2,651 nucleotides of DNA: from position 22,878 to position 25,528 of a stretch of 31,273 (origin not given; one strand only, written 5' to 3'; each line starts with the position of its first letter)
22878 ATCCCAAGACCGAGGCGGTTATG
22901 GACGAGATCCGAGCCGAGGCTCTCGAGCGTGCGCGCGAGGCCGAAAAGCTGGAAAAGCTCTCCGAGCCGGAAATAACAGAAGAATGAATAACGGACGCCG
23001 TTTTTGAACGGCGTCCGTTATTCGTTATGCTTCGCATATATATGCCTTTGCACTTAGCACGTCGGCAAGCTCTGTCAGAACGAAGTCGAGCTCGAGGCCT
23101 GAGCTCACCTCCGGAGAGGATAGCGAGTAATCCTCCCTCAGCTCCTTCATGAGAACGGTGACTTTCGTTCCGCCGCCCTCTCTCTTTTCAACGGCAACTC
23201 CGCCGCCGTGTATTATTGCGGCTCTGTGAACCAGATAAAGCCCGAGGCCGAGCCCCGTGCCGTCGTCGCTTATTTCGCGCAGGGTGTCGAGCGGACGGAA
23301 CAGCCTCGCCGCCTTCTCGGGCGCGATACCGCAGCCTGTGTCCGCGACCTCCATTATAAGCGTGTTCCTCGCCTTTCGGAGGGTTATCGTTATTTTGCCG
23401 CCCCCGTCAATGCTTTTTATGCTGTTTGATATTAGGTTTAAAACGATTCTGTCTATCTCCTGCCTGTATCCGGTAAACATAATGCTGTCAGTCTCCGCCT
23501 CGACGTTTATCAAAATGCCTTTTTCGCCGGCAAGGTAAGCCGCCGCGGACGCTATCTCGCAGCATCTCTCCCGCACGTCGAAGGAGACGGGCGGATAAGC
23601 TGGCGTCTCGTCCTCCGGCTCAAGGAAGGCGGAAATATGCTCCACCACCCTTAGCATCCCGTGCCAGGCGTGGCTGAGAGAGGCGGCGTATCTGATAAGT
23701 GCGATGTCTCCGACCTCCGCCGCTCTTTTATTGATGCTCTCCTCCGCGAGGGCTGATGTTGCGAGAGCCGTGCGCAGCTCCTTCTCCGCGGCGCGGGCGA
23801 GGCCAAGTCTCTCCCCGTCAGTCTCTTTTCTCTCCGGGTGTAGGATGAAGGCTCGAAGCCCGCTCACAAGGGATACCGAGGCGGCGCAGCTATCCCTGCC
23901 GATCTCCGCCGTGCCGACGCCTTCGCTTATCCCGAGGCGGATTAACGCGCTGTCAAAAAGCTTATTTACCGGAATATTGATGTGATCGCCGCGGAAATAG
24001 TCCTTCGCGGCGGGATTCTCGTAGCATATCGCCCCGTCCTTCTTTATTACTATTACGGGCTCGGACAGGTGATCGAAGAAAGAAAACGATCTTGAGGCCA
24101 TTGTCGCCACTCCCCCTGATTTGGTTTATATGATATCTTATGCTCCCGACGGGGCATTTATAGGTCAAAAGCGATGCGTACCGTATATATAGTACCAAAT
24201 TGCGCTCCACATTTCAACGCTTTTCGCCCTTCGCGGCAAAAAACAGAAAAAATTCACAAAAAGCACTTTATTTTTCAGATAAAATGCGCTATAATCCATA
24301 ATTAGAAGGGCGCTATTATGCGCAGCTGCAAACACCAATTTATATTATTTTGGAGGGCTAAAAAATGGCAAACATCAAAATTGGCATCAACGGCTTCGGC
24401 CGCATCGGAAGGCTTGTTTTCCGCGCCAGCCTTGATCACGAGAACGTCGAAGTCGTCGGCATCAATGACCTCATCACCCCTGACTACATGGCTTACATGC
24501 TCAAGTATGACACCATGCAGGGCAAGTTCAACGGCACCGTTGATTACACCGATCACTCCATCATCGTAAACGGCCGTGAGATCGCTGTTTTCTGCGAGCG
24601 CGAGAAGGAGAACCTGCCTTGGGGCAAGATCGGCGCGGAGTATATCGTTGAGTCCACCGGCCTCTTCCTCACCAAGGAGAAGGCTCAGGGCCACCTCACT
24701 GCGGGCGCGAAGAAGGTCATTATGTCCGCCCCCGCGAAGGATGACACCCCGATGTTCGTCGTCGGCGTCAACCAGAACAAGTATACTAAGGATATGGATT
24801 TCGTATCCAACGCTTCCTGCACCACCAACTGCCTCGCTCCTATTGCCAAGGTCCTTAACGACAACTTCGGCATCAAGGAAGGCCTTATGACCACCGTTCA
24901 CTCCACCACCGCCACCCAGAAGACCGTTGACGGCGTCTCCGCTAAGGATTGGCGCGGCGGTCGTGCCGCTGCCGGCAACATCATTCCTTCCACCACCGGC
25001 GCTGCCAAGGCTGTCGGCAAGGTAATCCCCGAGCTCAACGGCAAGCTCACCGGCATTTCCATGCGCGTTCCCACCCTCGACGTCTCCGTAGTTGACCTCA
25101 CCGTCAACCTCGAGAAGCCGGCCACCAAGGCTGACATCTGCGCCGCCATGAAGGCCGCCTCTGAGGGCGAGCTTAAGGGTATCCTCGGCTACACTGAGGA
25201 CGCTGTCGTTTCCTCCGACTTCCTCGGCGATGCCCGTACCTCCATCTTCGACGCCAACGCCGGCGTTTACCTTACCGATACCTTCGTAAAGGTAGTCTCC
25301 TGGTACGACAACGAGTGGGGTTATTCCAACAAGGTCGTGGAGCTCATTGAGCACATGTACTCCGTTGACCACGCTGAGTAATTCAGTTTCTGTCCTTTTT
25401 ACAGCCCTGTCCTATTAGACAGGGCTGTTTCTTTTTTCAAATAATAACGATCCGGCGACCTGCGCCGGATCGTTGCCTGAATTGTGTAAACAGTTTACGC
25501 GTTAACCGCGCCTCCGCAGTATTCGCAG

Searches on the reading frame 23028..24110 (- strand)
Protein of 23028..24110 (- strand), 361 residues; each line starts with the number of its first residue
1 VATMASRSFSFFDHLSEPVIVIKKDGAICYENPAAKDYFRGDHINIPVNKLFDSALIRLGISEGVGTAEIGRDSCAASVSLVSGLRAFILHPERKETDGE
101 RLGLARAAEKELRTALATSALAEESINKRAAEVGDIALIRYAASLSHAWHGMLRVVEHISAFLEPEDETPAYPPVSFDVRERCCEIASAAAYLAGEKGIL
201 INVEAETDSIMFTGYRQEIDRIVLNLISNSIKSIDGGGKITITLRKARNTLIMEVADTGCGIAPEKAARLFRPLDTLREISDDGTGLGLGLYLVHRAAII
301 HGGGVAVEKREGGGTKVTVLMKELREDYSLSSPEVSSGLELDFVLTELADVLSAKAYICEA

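Call 64: find_encoding_contigs(protein=window:23028-24110:-, flank=6000, max_places=10)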
Protein window:23028-24110:- (361 aa): no gene with exactly this product is on record in the collection.

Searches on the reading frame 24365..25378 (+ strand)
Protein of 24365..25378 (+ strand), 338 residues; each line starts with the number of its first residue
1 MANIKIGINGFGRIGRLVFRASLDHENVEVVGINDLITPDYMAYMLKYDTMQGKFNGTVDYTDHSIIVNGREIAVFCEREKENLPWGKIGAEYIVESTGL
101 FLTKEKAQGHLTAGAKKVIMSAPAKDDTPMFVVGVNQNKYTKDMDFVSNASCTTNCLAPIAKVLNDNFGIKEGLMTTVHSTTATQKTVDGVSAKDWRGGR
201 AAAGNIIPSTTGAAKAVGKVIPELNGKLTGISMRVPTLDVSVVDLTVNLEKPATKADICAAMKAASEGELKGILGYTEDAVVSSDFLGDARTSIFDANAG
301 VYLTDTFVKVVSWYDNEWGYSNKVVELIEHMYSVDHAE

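Call 65: find_encoding_contigs(protein=window:24365-25378:+, flank=5000, max_places=10)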
Protein window:24365-25378:+ (338 aa): 16 contigs read that carry it; 10 places shown.
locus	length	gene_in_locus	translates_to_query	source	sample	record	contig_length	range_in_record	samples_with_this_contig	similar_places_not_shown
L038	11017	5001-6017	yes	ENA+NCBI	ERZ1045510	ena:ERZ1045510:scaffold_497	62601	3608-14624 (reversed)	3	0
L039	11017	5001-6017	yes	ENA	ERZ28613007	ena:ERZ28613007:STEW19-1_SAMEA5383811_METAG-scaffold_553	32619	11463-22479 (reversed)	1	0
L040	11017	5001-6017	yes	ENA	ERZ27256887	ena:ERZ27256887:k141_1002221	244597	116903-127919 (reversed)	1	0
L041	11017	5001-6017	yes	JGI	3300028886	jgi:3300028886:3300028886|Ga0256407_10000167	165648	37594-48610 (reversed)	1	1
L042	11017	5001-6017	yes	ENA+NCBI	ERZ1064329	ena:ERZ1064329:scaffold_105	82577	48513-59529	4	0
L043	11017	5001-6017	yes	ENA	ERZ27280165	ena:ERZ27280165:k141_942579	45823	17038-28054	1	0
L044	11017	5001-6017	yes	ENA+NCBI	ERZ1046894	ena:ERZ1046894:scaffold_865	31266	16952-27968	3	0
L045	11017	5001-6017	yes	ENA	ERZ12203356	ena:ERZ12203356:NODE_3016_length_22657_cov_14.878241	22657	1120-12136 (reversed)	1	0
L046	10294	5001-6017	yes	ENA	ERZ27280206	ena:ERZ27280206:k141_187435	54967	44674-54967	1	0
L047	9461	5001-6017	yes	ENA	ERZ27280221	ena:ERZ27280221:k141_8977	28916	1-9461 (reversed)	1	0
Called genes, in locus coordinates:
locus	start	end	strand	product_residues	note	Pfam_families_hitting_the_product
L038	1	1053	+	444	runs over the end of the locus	PF01171:ATP_bind_3, PF09179:TilS (weak), PF11734:TilS_C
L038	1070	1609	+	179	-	PF00156:Pribosyltran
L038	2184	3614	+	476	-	PF05496:RuvB_N (faint), PF00004:AAA, PF07728:AAA_5 (faint), PF17862:AAA_lid_3, PF01434:Peptidase_M41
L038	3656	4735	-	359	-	PF02518:HATPase_c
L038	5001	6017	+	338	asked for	PF00044:Gp_dh_N, PF02800:Gp_dh_C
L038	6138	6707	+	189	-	PF13443:HTH_26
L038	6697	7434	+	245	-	PF19502:DUF6036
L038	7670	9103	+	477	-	PF19092:DUF5780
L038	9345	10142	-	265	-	PF14471:DUF4428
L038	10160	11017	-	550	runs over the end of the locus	-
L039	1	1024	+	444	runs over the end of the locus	PF01171:ATP_bind_3, PF09179:TilS (weak), PF11734:TilS_C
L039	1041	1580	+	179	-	PF00156:Pribosyltran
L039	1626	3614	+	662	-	PF06480:FtsH_ext (weak), PF00004:AAA, PF07728:AAA_5 (faint), PF17862:AAA_lid_3, PF01434:Peptidase_M41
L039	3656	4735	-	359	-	PF02518:HATPase_c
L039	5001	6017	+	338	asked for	PF00044:Gp_dh_N, PF02800:Gp_dh_C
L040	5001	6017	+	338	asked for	PF00044:Gp_dh_N, PF02800:Gp_dh_C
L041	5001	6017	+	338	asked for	PF00044:Gp_dh_N, PF02800:Gp_dh_C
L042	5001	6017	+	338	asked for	PF00044:Gp_dh_N, PF02800:Gp_dh_C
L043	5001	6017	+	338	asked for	PF00044:Gp_dh_N, PF02800:Gp_dh_C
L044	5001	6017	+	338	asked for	PF00044:Gp_dh_N, PF02800:Gp_dh_C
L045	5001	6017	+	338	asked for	PF00044:Gp_dh_N, PF02800:Gp_dh_C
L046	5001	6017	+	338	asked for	PF00044:Gp_dh_N, PF02800:Gp_dh_C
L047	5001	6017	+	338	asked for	PF00044:Gp_dh_N, PF02800:Gp_dh_C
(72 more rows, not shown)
